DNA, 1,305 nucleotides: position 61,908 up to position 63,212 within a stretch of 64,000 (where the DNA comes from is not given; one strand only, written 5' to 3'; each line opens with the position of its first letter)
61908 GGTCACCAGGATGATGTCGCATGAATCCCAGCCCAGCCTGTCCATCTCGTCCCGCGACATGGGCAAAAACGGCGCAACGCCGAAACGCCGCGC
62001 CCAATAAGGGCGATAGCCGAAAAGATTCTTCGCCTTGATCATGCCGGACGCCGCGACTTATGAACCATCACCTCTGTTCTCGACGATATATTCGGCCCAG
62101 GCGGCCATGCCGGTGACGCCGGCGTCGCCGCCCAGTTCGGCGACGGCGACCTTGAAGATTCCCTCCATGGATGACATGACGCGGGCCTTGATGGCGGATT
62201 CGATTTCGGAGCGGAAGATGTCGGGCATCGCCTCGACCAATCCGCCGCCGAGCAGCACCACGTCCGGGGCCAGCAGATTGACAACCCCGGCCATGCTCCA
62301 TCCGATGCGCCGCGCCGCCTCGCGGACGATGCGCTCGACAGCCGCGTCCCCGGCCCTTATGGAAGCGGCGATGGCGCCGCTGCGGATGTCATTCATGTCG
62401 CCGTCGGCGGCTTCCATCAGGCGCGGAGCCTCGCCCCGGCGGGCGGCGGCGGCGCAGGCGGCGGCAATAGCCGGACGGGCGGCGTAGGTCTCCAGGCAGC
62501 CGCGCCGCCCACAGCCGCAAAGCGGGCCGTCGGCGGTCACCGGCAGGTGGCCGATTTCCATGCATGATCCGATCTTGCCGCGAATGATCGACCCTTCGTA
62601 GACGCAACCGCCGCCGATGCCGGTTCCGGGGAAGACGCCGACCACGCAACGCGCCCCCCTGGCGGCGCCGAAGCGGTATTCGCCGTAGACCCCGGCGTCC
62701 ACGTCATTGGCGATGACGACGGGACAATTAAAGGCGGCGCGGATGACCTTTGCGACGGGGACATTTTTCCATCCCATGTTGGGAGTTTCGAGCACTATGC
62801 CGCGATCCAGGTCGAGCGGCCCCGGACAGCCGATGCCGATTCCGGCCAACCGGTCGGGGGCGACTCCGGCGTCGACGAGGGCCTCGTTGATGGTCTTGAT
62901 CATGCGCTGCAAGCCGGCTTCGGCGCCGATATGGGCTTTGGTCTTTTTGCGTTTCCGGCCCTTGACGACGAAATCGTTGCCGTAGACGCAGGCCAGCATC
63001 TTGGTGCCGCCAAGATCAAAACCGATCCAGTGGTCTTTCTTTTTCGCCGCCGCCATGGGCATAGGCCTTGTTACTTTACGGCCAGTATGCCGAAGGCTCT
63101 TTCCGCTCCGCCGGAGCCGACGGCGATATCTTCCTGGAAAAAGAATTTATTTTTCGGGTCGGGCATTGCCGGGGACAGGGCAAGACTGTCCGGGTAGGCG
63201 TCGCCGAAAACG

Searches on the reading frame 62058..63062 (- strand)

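Call 57: search_protein_families(library=pfam, proteins=[window:62058-63062:-], max_evalue=0.001)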
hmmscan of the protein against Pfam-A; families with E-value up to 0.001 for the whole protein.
window:62058-63062:- (334 aa): 2 families
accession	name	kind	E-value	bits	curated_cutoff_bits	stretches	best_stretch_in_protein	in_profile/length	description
PF00480.26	ROK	-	5e-61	207.2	22.9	1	13-324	2-292/294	ROK family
PF01869.26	BcrAD_BadFG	-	2.4e-05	24.4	31.5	0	13-81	1-71/271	BadF/BadG/BcrA/BcrD ATPase family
